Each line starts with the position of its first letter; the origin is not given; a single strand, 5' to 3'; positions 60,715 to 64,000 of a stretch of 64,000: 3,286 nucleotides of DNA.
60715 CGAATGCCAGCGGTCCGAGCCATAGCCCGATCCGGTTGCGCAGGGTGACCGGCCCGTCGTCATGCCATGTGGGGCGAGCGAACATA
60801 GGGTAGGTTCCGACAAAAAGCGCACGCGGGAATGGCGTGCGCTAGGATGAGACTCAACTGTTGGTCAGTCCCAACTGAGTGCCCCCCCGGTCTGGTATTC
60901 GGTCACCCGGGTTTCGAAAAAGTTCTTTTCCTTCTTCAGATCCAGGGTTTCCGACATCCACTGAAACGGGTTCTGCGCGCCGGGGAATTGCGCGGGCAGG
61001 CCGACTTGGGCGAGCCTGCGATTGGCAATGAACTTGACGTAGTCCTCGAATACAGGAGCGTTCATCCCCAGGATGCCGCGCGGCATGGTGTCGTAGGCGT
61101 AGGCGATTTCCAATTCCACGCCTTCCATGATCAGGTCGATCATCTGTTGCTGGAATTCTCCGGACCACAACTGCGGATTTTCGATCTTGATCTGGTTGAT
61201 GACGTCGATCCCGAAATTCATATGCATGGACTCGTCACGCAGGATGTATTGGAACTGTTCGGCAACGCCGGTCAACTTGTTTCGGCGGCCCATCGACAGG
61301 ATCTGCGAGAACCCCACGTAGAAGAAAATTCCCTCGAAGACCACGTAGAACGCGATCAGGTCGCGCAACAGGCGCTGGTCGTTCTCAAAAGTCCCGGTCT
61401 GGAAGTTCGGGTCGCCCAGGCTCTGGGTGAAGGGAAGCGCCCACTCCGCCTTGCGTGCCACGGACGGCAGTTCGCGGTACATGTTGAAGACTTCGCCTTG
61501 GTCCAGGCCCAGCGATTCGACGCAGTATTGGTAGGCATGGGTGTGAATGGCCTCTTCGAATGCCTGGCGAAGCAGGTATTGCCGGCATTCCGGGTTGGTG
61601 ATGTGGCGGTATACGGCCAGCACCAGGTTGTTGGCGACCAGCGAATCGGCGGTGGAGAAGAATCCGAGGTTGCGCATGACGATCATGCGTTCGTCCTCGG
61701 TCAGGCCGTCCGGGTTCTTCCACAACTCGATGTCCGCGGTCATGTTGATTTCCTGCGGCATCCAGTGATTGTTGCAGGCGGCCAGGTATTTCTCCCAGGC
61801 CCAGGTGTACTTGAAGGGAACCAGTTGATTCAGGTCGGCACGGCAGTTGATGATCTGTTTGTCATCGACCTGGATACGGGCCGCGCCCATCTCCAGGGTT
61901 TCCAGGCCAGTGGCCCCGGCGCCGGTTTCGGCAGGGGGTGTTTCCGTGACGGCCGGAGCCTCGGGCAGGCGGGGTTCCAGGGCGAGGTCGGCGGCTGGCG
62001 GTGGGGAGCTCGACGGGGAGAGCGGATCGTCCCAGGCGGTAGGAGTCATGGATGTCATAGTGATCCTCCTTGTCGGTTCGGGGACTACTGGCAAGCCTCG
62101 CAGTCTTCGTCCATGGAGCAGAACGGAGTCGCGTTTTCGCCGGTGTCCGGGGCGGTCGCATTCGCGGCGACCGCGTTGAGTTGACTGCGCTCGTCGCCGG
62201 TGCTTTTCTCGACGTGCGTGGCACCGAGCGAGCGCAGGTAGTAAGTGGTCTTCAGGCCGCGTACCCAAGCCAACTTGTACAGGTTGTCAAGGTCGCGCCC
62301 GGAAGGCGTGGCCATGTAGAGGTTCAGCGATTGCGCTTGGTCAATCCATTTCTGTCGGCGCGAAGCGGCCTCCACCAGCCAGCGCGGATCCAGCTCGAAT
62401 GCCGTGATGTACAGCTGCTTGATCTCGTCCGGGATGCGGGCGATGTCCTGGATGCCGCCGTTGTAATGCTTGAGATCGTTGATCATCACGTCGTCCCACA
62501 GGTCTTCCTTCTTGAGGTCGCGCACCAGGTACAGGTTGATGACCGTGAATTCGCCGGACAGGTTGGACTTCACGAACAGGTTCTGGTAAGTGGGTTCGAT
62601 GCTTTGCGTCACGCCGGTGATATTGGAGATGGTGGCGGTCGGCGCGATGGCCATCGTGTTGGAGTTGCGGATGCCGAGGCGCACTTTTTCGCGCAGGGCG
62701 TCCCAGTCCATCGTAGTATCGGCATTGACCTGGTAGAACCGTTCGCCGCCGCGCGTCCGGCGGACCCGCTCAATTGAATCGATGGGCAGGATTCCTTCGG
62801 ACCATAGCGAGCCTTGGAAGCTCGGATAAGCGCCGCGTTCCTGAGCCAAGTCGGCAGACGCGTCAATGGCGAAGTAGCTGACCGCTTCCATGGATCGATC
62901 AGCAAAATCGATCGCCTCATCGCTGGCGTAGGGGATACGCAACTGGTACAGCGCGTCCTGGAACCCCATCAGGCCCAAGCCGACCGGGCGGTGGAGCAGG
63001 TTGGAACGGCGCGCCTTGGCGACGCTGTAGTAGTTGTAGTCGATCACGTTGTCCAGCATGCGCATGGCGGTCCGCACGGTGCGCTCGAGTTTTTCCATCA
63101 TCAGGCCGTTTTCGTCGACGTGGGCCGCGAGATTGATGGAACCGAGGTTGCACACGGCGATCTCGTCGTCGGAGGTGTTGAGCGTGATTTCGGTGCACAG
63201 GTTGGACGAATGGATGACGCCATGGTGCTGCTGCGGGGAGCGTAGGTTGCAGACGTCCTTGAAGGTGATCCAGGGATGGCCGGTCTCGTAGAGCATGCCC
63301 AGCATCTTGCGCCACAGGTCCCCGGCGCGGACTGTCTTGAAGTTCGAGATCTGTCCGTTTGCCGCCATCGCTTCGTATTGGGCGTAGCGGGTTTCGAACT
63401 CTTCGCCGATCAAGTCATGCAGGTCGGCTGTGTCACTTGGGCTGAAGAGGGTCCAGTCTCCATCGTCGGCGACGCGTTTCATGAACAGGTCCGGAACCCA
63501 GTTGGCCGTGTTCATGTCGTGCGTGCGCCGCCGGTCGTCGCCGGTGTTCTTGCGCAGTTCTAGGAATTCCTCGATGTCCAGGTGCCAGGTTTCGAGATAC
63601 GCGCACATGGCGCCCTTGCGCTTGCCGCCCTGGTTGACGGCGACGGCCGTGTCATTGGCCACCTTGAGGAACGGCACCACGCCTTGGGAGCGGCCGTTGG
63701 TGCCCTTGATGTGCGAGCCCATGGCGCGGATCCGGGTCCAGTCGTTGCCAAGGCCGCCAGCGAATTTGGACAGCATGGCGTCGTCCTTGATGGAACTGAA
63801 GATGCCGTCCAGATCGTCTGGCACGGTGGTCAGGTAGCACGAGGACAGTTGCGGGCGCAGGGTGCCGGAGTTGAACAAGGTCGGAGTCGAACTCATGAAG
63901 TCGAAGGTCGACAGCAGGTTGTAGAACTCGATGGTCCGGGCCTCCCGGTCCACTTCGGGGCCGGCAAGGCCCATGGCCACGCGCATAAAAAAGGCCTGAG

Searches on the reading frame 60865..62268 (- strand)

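Call 76: search_protein_families(library=pfam, proteins=[window:60865-62268:-], max_evalue=0.0001)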
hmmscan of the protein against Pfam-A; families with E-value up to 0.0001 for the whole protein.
window:60865-62268:- (467 aa): 1 family
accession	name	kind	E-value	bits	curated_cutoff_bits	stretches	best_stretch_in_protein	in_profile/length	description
PF00268.27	Ribonuc_red_sm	-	7.3e-90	301.6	33.6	1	147-434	2-281/281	Ribonucleotide reductase, small chain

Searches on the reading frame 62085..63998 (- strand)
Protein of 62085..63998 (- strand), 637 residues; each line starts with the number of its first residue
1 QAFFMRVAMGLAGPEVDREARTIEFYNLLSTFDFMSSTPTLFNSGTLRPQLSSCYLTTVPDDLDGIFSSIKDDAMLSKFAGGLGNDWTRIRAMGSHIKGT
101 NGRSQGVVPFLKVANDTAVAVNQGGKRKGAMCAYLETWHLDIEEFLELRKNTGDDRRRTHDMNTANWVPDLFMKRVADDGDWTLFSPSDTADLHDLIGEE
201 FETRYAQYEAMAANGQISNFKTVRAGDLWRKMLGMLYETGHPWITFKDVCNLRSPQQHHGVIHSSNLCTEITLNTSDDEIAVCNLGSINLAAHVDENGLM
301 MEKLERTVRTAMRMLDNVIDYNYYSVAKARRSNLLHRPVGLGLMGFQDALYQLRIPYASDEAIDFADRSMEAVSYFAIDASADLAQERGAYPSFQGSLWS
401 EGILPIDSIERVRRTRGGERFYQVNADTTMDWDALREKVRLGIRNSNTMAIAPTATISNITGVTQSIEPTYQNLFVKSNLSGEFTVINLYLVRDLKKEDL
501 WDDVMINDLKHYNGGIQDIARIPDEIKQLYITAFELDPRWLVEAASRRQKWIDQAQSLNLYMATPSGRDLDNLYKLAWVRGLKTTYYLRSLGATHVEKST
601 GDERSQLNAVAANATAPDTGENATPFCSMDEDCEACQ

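Call 76: search_protein_families(library=pfam, proteins=[window:62085-63998:-], max_evalue=0.0001)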
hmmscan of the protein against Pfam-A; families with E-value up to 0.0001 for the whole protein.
window:62085-63998:- (637 aa): 2 families
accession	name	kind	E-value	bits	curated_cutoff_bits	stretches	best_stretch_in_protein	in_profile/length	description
PF02867.20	Ribonuc_red_lgC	-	1.1e-193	645.1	23.9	1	52-588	1-523/523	Ribonucleotide reductase, barrel domain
PF00317.26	Ribonuc_red_lgN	-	1e-13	51.6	28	1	1-47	28-75/77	Ribonucleotide reductase, all-alpha domain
